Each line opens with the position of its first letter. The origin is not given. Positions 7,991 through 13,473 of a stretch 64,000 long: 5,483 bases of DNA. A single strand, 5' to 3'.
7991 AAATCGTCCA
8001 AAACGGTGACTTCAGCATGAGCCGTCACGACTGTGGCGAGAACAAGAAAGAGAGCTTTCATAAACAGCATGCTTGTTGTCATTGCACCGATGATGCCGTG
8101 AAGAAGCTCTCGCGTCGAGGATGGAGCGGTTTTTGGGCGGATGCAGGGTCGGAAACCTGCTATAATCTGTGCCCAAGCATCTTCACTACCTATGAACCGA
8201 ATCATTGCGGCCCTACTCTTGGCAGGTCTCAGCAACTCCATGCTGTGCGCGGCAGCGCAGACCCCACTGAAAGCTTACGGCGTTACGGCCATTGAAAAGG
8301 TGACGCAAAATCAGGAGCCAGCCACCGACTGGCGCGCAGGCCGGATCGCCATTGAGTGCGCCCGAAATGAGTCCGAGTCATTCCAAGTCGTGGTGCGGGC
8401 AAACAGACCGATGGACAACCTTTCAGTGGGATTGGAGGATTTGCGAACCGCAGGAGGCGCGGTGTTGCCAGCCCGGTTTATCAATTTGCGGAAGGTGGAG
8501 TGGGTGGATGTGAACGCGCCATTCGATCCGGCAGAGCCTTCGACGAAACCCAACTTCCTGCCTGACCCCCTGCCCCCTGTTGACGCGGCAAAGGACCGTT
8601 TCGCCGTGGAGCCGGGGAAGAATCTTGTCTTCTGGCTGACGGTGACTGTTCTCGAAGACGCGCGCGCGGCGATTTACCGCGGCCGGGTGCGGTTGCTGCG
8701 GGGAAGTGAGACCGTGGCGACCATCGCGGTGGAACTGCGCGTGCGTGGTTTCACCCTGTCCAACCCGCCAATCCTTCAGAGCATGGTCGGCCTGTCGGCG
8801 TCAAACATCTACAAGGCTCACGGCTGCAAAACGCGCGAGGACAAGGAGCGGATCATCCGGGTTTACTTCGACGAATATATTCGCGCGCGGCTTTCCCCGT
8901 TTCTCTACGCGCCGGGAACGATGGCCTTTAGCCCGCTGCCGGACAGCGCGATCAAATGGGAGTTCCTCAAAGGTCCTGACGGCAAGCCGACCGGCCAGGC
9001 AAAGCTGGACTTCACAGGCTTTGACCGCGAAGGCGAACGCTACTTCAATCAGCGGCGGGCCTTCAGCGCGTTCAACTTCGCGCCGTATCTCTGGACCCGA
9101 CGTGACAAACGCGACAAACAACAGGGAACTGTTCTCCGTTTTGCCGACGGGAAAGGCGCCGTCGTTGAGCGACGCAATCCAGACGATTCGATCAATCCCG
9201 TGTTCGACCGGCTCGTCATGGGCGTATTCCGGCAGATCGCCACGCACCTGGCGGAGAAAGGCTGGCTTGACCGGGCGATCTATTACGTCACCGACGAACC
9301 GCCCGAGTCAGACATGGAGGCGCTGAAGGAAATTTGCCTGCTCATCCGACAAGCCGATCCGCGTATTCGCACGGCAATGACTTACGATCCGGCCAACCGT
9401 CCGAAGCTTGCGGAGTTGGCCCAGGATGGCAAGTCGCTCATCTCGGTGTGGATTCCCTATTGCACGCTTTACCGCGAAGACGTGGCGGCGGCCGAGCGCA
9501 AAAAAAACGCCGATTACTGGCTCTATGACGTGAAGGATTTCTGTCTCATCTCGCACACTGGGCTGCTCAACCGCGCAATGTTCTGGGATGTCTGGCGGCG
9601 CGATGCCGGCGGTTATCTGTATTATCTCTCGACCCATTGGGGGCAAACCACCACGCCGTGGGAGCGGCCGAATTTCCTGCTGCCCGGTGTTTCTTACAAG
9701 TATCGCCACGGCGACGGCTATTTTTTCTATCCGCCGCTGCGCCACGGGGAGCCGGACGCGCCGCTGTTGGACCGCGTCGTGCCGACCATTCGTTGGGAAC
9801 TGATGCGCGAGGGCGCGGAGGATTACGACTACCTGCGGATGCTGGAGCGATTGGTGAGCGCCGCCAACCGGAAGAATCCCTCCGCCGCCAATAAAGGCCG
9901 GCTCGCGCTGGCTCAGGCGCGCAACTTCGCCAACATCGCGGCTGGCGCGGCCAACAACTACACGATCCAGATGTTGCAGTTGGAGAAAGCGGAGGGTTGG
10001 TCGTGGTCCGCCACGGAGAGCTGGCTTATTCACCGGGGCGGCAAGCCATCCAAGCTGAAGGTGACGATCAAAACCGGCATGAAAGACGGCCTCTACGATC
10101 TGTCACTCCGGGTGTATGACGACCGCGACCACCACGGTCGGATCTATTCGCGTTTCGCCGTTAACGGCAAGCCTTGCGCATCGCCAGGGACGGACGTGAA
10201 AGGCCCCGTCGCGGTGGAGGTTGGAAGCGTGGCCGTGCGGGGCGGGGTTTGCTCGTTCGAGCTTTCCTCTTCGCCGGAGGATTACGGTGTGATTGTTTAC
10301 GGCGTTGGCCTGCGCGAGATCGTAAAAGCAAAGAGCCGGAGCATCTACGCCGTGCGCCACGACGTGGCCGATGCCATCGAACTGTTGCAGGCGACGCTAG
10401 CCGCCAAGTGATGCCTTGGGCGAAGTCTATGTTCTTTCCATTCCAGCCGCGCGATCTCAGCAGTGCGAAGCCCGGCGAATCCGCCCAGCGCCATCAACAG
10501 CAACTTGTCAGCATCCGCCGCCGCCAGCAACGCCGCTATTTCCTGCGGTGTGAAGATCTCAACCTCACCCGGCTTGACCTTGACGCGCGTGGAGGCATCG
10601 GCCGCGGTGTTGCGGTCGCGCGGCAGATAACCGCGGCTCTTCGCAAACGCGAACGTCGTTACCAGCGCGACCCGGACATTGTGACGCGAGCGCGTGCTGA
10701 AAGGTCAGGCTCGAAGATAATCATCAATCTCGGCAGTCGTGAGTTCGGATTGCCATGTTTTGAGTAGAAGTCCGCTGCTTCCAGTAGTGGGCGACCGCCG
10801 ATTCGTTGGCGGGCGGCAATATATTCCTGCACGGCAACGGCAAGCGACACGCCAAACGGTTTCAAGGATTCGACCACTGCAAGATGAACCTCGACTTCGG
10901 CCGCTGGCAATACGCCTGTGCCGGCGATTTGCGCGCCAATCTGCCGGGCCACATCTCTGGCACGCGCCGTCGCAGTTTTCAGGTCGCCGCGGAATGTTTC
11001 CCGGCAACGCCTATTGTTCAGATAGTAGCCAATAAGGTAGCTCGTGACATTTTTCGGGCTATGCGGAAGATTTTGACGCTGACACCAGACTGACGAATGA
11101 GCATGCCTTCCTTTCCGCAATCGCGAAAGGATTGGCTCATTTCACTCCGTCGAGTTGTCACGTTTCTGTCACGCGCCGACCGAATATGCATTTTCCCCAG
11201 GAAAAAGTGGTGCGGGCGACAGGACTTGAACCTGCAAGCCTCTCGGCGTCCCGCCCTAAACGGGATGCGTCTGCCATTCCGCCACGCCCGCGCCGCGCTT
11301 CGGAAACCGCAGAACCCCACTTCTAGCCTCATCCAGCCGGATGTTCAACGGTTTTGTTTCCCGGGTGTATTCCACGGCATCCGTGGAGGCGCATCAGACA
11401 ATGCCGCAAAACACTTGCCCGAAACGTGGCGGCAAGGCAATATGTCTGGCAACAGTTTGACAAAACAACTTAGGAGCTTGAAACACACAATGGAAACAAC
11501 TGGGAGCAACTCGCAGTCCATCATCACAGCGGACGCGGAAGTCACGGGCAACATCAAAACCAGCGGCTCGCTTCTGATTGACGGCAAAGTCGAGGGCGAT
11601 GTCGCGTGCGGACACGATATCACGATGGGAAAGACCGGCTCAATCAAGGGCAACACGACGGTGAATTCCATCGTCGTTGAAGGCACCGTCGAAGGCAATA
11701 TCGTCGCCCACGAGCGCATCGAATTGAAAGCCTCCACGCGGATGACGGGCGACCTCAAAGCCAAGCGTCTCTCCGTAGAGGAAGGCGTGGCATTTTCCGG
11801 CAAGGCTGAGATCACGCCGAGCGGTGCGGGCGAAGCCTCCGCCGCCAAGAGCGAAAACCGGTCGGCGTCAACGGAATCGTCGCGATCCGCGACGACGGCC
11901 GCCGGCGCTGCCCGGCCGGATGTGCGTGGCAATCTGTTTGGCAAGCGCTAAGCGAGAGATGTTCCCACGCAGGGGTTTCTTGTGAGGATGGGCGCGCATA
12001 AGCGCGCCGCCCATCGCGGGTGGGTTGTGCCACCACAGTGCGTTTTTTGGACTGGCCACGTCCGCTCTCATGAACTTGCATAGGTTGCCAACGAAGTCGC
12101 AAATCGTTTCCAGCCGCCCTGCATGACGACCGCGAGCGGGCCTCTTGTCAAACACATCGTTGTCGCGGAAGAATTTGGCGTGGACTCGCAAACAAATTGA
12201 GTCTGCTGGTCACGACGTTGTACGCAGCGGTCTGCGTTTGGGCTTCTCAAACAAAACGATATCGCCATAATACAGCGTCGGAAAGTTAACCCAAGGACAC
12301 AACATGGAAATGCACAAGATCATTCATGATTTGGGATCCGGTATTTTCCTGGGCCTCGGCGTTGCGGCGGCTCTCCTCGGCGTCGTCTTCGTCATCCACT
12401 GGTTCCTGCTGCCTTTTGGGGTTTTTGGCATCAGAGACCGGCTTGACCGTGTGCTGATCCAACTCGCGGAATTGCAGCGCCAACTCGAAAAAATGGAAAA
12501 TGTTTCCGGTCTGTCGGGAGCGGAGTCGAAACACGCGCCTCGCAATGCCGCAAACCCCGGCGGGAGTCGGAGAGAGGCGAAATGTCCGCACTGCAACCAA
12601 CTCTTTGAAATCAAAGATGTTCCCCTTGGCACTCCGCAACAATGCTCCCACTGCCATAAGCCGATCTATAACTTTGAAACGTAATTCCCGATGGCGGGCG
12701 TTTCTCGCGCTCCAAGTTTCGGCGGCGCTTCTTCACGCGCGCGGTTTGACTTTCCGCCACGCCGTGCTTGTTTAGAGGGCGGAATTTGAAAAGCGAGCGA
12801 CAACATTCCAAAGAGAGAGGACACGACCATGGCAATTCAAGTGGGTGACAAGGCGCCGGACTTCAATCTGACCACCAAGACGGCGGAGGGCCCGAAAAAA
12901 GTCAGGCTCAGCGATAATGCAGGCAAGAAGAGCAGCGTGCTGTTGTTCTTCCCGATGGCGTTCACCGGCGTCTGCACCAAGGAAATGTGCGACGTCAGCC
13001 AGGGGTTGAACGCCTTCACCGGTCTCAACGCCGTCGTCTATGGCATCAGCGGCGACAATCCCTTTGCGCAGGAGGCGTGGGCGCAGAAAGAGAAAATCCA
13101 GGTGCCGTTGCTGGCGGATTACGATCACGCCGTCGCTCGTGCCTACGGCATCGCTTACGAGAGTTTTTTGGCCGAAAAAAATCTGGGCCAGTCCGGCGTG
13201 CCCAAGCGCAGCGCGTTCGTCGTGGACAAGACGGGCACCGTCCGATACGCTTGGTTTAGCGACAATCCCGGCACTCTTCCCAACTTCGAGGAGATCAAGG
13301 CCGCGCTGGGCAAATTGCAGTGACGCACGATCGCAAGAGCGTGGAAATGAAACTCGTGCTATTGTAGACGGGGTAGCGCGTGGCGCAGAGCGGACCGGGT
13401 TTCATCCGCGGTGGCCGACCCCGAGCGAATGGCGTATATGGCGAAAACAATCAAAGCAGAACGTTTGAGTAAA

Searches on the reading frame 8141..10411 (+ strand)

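Call 36: search_protein_families(library=pfam, proteins=[window:8141-10411:+], max_evalue=0.001)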
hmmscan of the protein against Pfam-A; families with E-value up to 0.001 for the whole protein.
window:8141-10411:+ (756 aa): 2 families
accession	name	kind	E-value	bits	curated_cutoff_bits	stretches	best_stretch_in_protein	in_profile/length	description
PF13320.12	GH123_cat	-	1.8e-10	41.2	23.1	1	355-568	131-324/324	Glycoside hydrolase 123, catalytic domain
PF22680.2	Glyco_hydro_123_N_2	-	1.7e-05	25.1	27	1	70-185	24-140/142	Glycoside hydrolase 123 N-terminal domain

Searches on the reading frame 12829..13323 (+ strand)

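Call 36: search_protein_families(library=pfam, proteins=[window:12829-13323:+], max_evalue=0.001)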
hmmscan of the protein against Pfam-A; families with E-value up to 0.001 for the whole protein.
window:12829-13323:+ (164 aa): 2 families
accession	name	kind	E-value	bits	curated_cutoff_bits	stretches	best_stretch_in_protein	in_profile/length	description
PF00578.27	AhpC-TSA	-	2.2e-35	121.7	26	1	5-140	1-123/124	AhpC/TSA family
PF08534.16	Redoxin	-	1.2e-23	84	26.6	1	4-154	1-145/148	Redoxin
